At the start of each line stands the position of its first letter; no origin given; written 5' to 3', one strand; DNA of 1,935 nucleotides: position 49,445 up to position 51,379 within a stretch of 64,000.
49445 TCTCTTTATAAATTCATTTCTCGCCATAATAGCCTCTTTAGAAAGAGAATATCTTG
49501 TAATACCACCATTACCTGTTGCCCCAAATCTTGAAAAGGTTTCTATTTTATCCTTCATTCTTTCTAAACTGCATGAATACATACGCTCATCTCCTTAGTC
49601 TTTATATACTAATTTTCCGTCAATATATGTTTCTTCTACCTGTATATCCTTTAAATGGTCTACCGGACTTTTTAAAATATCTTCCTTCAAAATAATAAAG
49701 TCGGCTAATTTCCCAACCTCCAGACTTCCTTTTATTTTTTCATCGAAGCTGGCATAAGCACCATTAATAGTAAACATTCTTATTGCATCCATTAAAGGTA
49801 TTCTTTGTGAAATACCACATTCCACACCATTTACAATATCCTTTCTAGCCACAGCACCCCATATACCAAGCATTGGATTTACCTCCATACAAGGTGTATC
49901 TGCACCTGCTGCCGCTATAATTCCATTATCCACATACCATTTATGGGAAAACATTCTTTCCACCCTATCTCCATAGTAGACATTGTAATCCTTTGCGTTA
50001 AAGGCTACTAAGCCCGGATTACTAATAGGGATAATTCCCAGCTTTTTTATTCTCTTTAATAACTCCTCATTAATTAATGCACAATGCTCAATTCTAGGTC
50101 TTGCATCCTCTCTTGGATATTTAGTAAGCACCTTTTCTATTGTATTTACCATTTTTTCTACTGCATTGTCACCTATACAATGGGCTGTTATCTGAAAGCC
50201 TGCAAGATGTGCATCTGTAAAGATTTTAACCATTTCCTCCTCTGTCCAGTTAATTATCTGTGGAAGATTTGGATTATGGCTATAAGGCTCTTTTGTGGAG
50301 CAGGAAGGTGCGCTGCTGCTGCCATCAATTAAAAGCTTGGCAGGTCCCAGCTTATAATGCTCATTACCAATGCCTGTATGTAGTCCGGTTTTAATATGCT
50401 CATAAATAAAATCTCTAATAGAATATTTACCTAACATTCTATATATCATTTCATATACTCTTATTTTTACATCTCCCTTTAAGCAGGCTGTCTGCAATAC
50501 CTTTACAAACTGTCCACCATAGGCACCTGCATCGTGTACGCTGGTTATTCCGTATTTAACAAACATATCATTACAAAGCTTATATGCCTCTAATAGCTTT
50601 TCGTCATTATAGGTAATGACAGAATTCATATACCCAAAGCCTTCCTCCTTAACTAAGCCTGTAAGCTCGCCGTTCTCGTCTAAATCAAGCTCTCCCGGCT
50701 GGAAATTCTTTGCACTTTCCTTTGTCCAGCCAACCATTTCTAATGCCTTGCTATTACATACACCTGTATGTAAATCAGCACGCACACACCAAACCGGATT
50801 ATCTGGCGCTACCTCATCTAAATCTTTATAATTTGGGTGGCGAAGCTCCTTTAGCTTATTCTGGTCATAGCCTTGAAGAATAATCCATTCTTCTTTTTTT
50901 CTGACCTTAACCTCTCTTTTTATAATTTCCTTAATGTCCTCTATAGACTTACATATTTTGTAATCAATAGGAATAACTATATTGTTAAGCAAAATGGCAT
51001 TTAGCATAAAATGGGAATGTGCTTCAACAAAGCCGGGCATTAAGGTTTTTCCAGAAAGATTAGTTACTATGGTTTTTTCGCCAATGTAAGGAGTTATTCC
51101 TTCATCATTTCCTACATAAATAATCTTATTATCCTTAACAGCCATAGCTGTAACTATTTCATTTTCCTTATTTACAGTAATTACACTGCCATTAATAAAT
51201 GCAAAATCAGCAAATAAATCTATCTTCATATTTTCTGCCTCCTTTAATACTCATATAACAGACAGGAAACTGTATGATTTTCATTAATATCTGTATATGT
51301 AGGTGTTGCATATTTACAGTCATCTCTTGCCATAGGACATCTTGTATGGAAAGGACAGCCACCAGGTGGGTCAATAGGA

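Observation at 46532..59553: PucR-regulated cluster: class-III aminotransferase, peptide-type ABC importer, two amidohydrolases, a PNPOx flavoprotein and an Fe-ADH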

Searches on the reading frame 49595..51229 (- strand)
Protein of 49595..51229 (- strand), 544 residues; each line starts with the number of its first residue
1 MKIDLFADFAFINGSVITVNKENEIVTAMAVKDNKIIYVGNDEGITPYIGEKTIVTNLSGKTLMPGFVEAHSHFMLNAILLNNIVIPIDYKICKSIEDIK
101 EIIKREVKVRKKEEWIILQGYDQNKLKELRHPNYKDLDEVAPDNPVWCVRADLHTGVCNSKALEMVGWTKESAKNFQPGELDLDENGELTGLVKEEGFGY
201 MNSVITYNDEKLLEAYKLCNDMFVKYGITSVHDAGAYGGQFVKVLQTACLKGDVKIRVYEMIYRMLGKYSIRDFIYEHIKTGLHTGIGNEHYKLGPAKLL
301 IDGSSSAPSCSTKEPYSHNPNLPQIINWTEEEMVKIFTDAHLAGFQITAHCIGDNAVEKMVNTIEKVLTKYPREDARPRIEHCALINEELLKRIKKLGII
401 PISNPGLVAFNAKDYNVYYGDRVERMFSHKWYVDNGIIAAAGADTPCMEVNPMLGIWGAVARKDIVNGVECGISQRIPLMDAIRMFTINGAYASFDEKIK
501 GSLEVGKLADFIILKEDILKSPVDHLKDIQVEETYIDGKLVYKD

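Call 3: search_protein_families(library=pfam, proteins=[window:49595-51229:-])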
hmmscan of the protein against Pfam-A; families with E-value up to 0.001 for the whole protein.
window:49595-51229:- (544 aa): 2 families
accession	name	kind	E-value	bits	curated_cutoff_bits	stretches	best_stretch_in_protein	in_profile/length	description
PF07969.17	Amidohydro_3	-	6.1e-81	273.7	29.7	1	56-542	3-472/472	Amidohydrolase family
PF01979.26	Amidohydro_1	-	3.5e-18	66.4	25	1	329-541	133-345/345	Amidohydrolase family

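Call 4: search_protein_families(library=ncbifam, proteins=[window:49595-51229:-])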
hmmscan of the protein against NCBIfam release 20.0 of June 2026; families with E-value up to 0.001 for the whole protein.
window:49595-51229:- (544 aa): 25 families
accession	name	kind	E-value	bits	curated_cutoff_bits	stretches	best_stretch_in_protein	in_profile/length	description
NF051886.1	XaaProDiPepCaul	equivalog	2.6e-13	49.8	500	0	28-75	20-65/398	Xaa-Pro dipeptidase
NF005557.0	PRK07228.1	equivalog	7.1e-11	41.5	522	2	432-526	294-386/445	5'-deoxyadenosine deaminase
NF005211.0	PRK06687.1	equivalog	1.1e-10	40.8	703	2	465-538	322-405/419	TRZ/ATZ family protein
NF006549.0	PRK09045.1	equivalog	3.3e-09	35.9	540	1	469-516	333-380/444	TRZ/ATZ family hydrolase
TIGR01178.1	ade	equivalog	4.4e-09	35.3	472.5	1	8-79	1-67/552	adenine deaminase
TIGR01224.1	hutI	equivalog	1.5e-08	33.9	298.15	1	28-75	5-50/377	imidazolonepropionase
NF006056.0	PRK08204.1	subfamily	4.3e-08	32.4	391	1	474-517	339-382/449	hypothetical protein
NF006689.0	PRK09237.1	equivalog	4.8e-07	28.7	371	0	11-74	7-66/383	amidohydrolase/deacetylase family metallohydrolase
TIGR03178.1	allantoinase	equivalog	5.4e-07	28.8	357.85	1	13-74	6-60/441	allantoinase AllB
NF004701.0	PRK06038.1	equivalog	6.3e-07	28.4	609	0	10-75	7-67/432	N-ethylammeline chlorohydrolase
NF012037.0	PRK15493.1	equivalog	1.6e-06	27.2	779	1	10-77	4-71/435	bifunctional S-methyl-5'-thioadenosine deaminase/S-adenosylhomocysteine deaminase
TIGR02967.1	guan_deamin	equivalog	3.7e-06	26.2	375.4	0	28-74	8-54/401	guanine deaminase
NF011990.0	PRK15446.2-6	subfamily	5.9e-06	25.2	233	0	477-543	326-384/390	alpha-D-ribose 1-methylphosphonate 5-triphosphate diphosphatase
NF004995.0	PRK06380.1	subfamily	1.2e-05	24.4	567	0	13-78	7-67/418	metal-dependent hydrolase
NF006679.0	PRK09228.1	subfamily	1.2e-05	24.2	351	1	28-75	33-80/433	guanine deaminase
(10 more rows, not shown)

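Call 7: search_solved_structures(query=window:49595-51229:-, max_evalue=0.00001)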
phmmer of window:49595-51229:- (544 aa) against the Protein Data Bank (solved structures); distinct sequences matched with E-value up to 0.00001: 2.
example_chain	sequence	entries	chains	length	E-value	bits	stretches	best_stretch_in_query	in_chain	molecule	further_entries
3igh_X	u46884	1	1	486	9.6e-29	103.4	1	10-519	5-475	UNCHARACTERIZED METAL-DEPENDENT HYDROLASE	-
3icj_A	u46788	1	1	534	1.2e-27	99.7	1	10-521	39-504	uncharacterized metal-dependent hydrolase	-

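Call 24: find_homologous_proteins(query=window:49595-51229:-, max_evalue=1e-20)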
Query window:49595-51229:- (544 aa): 1277 proteins with E <= 1e-20 among 8000 candidates; the best 120 are listed.
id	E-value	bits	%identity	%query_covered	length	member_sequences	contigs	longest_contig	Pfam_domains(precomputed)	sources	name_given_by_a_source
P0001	0.0e+0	1243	99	100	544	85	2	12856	PF07969.18,PF01979.27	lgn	-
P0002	0.0e+0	1046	81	100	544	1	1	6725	PF07969.18,PF01979.27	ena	-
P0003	0.0e+0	1038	82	100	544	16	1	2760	PF07969.18,PF01979.27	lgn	-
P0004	0.0e+0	1011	79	100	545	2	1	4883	PF07969.18,PF01979.27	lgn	-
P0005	5.0e-296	1000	79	100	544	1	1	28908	PF07969.18,PF01979.27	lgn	-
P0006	5.1e-296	1000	79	100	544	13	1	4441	PF07969.18,PF01979.27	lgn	-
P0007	1.9e-295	999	80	100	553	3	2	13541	PF07969.18,PF01979.27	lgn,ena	-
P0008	1.1e-294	996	78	100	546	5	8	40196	PF07969.18,PF01979.27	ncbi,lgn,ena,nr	ncbi:MAG: amidohydrolase [Lachnospira sp.]|nr:amidohydrolase [Lachnospira sp.]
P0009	4.2e-291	984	78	100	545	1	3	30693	PF07969.18,PF01979.27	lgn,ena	-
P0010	3.9e-289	978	76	100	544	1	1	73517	PF07969.18,PF01979.27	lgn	-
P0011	8.0e-289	977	77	100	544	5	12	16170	PF07969.18,PF01979.27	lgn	-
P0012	1.8e-284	962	75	99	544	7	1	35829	PF07969.18,PF01979.27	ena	-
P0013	7.9e-269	911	80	89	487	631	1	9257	PF07969.18,PF01979.27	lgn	-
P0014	1.3e-264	897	70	100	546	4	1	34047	PF07969.18,PF01979.27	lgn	-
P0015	1.1e-263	894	70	100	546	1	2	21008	PF07969.18,PF01979.27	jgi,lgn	jgi:hypothetical protein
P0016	5.1e-243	826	65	100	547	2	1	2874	PF07969.18,PF01979.27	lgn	-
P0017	6.8e-243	825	64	100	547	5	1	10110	PF07969.18,PF01979.27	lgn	-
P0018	4.3e-241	819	64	100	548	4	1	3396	PF07969.18,PF01979.27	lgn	-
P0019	1.6e-236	804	62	100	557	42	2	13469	PF07969.18,PF01979.27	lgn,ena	-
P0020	1.6e-234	797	62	100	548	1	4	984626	PF07969.18,PF01979.27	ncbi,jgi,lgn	ncbi:MAG: amidohydrolase [Ruminococcus sp.]|jgi:predicted amidohydrolase YtcJ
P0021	1.8e-216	738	57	100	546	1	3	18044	PF07969.18,PF01979.27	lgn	-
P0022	1.7e-185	636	53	99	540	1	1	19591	PF07969.18,PF01979.27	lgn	-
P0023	2.1e-184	632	37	94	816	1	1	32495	PF07969.18,PF01979.27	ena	-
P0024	2.5e-184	632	52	99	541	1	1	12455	PF07969.18,PF01979.27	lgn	-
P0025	1.1e-183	630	52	100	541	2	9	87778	PF07969.18,PF01979.27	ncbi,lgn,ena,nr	ncbi:MAG: amidohydrolase [Clostridiales bacterium]|nr:amidohydrolase [Clostridiales bacterium]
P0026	3.7e-182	625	52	99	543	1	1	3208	PF07969.18,PF01979.27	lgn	-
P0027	1.6e-180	619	53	99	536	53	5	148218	PF07969.18,PF01979.27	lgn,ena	-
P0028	9.0e-180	617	52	99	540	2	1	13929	PF07969.18,PF01979.27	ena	-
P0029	9.4e-179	613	51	99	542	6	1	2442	PF07969.18,PF01979.27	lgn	-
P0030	2.0e-176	606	51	99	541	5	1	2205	PF07969.18,PF01979.27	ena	-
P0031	2.7e-175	602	51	99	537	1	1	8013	PF07969.18,PF01979.27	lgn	-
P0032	3.1e-174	599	51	99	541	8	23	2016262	PF07969.18,PF01979.27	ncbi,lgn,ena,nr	ncbi:amidohydrolase [Anaerotignum faecicola]|nr:amidohydrolase [Anaerotignum faecicola]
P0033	4.9e-173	595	51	100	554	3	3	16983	PF07969.18,PF01979.27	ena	-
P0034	5.0e-173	595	51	99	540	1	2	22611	PF07969.18,PF01979.27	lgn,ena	-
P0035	1.8e-172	593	52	99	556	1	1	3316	PF07969.18,PF01979.27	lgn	-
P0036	9.9e-172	590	50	100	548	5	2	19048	PF07969.18,PF01979.27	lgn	-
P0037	2.7e-171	589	50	99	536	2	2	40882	PF07969.18,PF01979.27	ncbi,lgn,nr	ncbi:MAG: amidohydrolase [Lachnospiraceae bacterium]|nr:amidohydrolase [Lachnospiraceae bacterium]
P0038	5.0e-171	588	51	99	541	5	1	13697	PF07969.18,PF01979.27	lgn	-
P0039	4.0e-170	585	50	99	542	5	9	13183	PF07969.18,PF01979.27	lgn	-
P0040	6.2e-169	581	50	99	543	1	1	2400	PF07969.18,PF01979.27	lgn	-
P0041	1.4e-168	580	50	99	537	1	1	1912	PF07969.18,PF01979.27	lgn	-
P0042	6.2e-168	578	49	99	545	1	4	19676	PF07969.18,PF01979.27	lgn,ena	-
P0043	1.2e-167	577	50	99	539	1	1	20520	PF07969.18,PF01979.27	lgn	-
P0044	1.5e-167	576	49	99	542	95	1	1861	PF07969.18,PF01979.27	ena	-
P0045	2.1e-167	576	50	99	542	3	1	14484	PF07969.18,PF01979.27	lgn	-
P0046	2.3e-167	576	50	99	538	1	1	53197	PF07969.18,PF01979.27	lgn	-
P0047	6.7e-167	574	49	99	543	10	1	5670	PF07969.18,PF01979.27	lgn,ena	-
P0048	3.0e-166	572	49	99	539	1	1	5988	PF07969.18,PF01979.27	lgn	-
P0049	4.1e-166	572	49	99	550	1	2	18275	PF07969.18,PF01979.27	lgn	-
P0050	5.2e-166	571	50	99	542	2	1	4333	PF07969.18,PF01979.27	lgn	-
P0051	5.9e-166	571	48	99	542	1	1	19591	PF07969.18,PF01979.27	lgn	-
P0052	7.1e-165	568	51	99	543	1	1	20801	PF07969.18,PF01979.27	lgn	-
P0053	1.0e-164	567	48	99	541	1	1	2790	PF07969.18,PF01979.27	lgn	-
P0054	1.1e-164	567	48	100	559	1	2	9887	PF07969.18,PF01979.27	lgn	-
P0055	2.0e-164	566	48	100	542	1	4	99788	PF07969.18,PF01979.27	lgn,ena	-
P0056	4.4e-164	565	48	99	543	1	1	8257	PF07969.18,PF01979.27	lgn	-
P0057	1.3e-163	564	47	99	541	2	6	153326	PF07969.18,PF01979.27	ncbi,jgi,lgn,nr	ncbi:MAG: amidohydrolase [Clostridia bacterium]|nr:amidohydrolase [Lachnospiraceae bacterium] NCB993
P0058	2.1e-163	563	49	99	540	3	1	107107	PF07969.18,PF01979.27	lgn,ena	-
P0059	2.4e-163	563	48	99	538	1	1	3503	PF07969.18,PF01979.27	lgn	-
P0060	4.9e-163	562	47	100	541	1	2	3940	PF07969.18,PF01979.27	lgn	-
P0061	1.7e-162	560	48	99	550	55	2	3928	PF07969.18,PF01979.27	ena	-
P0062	3.2e-162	559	48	99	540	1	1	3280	PF07969.18,PF01979.27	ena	-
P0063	1.3e-161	557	48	99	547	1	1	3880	PF07969.18,PF01979.27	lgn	-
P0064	1.9e-161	556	48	99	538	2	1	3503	PF07969.18,PF01979.27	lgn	-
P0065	6.5e-161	555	47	100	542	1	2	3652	PF07969.18,PF01979.27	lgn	-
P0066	6.7e-161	554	49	99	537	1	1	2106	PF07969.18,PF01979.27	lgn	-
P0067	6.8e-161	554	48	100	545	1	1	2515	PF07969.18,PF01979.27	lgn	-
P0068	7.1e-161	554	49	99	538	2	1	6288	PF07969.18,PF01979.27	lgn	-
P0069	9.8e-161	554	47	99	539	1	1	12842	PF07969.18,PF01979.27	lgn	-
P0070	1.6e-160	553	47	99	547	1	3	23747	PF07969.18,PF01979.27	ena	-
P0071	2.9e-160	552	46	100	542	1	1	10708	PF07969.18,PF01979.27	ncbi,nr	ncbi:MAG: amidohydrolase [Eubacteriales bacterium]|nr:amidohydrolase [Eubacteriales bacterium]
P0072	2.1e-159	550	47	100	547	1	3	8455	PF07969.18,PF01979.27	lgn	-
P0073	3.2e-159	549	49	99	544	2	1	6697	PF07969.18,PF01979.27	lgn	-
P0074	4.1e-158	545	47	100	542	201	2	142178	PF07969.18,PF01979.27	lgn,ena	-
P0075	5.5e-158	545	46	100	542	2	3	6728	PF07969.18,PF01979.27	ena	-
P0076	1.4e-157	544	47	100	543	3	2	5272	PF07969.18,PF01979.27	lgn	-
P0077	2.3e-157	543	47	99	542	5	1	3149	PF07969.18,PF01979.27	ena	-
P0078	2.4e-157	543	49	99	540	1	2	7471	PF07969.18,PF01979.27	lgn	-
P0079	3.8e-157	542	49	99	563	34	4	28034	PF07969.18,PF01979.27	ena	-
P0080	5.2e-157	542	46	100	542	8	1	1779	PF07969.18,PF01979.27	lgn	-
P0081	5.6e-157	542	46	99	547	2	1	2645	PF07969.18,PF01979.27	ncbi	-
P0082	9.4e-157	541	46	100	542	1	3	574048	PF07969.18,PF01979.27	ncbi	-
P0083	2.6e-156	539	45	100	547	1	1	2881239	PF07969.18,PF01979.27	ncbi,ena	-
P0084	4.8e-156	538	46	100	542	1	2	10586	PF07969.18,PF01979.27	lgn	-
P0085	4.9e-156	538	47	98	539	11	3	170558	PF07969.18,PF01979.27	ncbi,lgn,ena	-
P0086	8.0e-156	538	46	99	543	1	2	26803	PF07969.18,PF01979.27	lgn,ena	-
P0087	1.0e-155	537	47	99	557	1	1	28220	PF07969.18,PF01979.27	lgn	-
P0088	1.2e-155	537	45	99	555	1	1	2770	PF07969.18,PF01979.27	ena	-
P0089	1.3e-155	537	46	100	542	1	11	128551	PF07969.18,PF01979.27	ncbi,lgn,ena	-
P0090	2.8e-155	536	47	100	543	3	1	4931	PF07969.18,PF01979.27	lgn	-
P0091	2.9e-155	536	46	99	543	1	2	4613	PF07969.18,PF01979.27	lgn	-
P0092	4.0e-155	535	46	99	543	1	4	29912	PF07969.18,PF01979.27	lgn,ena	-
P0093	8.0e-155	534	47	99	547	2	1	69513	PF07969.18,PF01979.27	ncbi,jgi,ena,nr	ncbi:MAG: nfdA 1 [Firmicutes bacterium]|nr:nfdA 1 [Bacillota bacterium]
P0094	9.5e-155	534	46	100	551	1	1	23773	PF07969.18,PF01979.27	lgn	-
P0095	1.2e-154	534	45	99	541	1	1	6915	PF07969.18,PF01979.27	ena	-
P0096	1.4e-154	534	46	99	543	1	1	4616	PF07969.18,PF01979.27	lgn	-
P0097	2.5e-154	533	48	99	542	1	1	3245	PF07969.18,PF01979.27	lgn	-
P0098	4.0e-154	532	47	99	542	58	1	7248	PF07969.18,PF01979.27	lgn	-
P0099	7.2e-154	531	45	100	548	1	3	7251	PF07969.18,PF01979.27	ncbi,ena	-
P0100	8.5e-154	531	46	99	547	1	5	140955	PF07969.18,PF01979.27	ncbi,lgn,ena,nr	ncbi:MAG: amidohydrolase [Sporomusaceae bacterium]|nr:amidohydrolase [Sporomusaceae bacterium]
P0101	1.1e-153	531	47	99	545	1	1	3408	PF07969.18,PF01979.27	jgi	-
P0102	3.2e-153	529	46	98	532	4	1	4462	PF07969.18,PF01979.27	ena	-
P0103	1.4e-152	527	45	99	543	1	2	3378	PF07969.18,PF01979.27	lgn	-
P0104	1.8e-152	527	45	99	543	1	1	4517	PF07969.18,PF01979.27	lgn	-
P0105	2.3e-152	526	46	100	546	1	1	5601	PF07969.18,PF01979.27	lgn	-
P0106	3.5e-152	526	47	100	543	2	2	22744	PF07969.18,PF01979.27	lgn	-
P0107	7.0e-152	525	45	99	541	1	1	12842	PF07969.18,PF01979.27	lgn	-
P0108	7.6e-152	525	46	99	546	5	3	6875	PF07969.18,PF01979.27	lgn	-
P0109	1.1e-151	524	45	99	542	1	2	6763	PF07969.18,PF01979.27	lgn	-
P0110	2.1e-151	523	45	99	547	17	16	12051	PF07969.18,PF01979.27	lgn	-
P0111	4.3e-151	522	45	99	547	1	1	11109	PF07969.18,PF01979.27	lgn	-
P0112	8.8e-151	521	46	99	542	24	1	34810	PF07969.18,PF01979.27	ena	-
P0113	8.6e-150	518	45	99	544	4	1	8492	PF07969.18,PF01979.27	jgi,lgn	jgi:predicted amidohydrolase YtcJ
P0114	1.7e-149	517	45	99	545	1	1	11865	PF07969.18,PF01979.27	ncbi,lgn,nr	ncbi:MAG TPA: amidohydrolase [Patescibacteria group bacterium]|nr:amidohydrolase [Patescibacteria gr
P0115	2.1e-149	517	45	99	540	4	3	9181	PF07969.18,PF01979.27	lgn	-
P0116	1.5e-148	514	45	99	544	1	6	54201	PF07969.18,PF01979.27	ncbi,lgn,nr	ncbi:MAG: amidohydrolase [Anaerolineaceae bacterium]|nr:amidohydrolase [Anaerolineaceae bacterium]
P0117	2.6e-148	513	45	99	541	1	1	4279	PF07969.18,PF01979.27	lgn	-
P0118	3.0e-148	513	45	99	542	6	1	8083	PF07969.18,PF01979.27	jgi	jgi:predicted amidohydrolase YtcJ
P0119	3.6e-148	513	45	99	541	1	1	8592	PF07969.18,PF01979.27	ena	-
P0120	8.3e-148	511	45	99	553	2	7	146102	PF07969.18,PF01979.27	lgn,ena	-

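Call 26: find_related_loci(query=A1, collection=genome_contigs, flank=10000)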
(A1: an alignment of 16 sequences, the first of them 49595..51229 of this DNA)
Query A1 (544 aa) in genome_contigs; peptide patterns used: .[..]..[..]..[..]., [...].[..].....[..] (x = any residue, [..] = any of these).
600 stretches matched a pattern (row limit reached: there are more); 592 encode a relative of the query (tblastn E <= 1e-3); the best 80 are kept; 79 distinct loci.
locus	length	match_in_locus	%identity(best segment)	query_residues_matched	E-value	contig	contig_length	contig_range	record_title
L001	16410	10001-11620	75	4-543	0e+0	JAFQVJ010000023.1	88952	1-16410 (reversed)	MAG: Lachnospiraceae bacterium isolate RGIG2185 Goat_Colon.Co__c514410, whole genome shotgun sequence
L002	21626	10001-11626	64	1-542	0e+0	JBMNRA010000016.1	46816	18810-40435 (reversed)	MAG: Ruminococcus sp. isolate SBF912SR2HQ0017 scaffold_3047_c1, whole genome shotgun sequence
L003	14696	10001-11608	47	1-542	2e-166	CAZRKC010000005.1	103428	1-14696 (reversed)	MAG TPA_asm: uncultured Candidatus Sumerlaeota bacterium isolate binchicken_co257_8 genome assembly, contig: NODE_372_le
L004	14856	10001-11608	47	1-542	2e-166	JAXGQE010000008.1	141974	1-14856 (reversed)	MAG: Candidatus Sumerlaeota bacterium isolate AnMBR.bin319 bin319_8, whole genome shotgun sequence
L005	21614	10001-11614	47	2-543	8e-164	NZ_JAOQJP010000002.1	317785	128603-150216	Brotomerdimonas butyrica strain Sanger_12 .13414_6_60.2, whole genome shotgun sequence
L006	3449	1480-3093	46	2-543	5e-169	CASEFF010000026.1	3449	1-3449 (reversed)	uncultured Firmicutes bacterium isolate Batch1_idba_bin.1314 genome assembly, contig: Batch1_idba_bin.1314.fa_k87_128999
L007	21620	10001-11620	45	1-543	3e-161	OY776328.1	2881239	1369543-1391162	MAG: Coprobacillaceae bacterium isolate 0ca6b35a-982b-467c-bf12-5ddc08160d48 genome assembly, chromosome: 1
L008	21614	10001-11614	46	5-543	7e-161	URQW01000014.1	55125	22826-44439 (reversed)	uncultured Pelosinus sp. isolate UMGS1260 genome assembly, contig: NODE_140_length_55125_cov_4.915746, whole genome shot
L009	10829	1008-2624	43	1-543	6e-149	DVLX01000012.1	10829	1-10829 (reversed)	MAG TPA_asm: Candidatus Allocopromorpha excrementavium isolate CHK176-22527 CHK176__C21378_L10829_ERR3414571, whole geno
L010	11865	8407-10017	45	6-543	2e-147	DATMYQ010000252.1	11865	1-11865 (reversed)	MAG TPA_asm: Patescibacteria group bacterium isolate SMAG_U13152 k141_87186, whole genome shotgun sequence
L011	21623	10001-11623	43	6-543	2e-146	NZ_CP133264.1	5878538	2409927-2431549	Clostridium sp. OS1-26 chromosome, complete genome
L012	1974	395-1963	45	5-531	2e-157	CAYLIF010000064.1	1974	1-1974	MAG TPA_asm: uncultured Oscillospiraceae bacterium isolate binchicken_co157_784 genome assembly, contig: NODE_148249_len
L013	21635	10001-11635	44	1-543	4e-143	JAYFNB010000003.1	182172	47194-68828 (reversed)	MAG: Lachnospiraceae bacterium isolate 3C_1 c_3C_000000040258, whole genome shotgun sequence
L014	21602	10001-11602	43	3-543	1e-142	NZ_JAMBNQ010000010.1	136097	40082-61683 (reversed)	Neobacillus mesonae strain MER TA 107 NODE_10_, whole genome shotgun sequence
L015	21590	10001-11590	45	7-543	1e-142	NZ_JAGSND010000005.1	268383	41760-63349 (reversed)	Sinanaerobacter chloroacetimidivorans strain BAD-6 LB-6_scaffold5, whole genome shotgun sequence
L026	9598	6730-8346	40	8-543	5e-134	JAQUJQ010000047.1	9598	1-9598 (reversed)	MAG: Eubacteriales bacterium isolate STCSWMC_88 NODE_21997_length_9598_cov_5.693063_ST_CSWMC, whole genome shotgun seque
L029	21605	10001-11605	41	3-542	2e-132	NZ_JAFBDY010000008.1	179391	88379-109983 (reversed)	Lysinibacillus composti strain DSM 24785 Ga0454038_08, whole genome shotgun sequence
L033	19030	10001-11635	38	2-543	1e-130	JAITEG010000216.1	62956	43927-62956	MAG: Spirochaetaceae bacterium isolate Nm470_bin44 k119_4554834, whole genome shotgun sequence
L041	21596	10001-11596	41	5-543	8e-129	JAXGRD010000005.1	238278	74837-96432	MAG: Anaerovoracaceae bacterium isolate AnMBR.bin341 bin341_5, whole genome shotgun sequence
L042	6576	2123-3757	38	2-543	3e-128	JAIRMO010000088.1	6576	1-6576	MAG: Spirochaetaceae bacterium isolate Cd354_bin11 k119_1819839, whole genome shotgun sequence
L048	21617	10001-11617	38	8-543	4e-125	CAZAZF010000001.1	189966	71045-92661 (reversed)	MAG TPA_asm: uncultured Oscillospiraceae bacterium isolate SRP241326_co4_314 genome assembly, contig: NODE_74_length_189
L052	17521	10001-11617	38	8-543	3e-122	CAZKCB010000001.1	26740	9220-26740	MAG TPA_asm: uncultured Oscillospiraceae bacterium isolate SRP302447_co1_68 genome assembly, contig: NODE_4882_length_26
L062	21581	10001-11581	38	10-543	4e-117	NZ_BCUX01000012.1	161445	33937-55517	Neobacillus drentensis NBRC 102427, whole genome shotgun sequence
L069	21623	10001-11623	44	6-543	2e-143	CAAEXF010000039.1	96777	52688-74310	MAG TPA_asm: Clostridiaceae bacterium, isolate HGM11636, WGS project CAAEXF010000000 data, contig: SRS000991_6_k119_3026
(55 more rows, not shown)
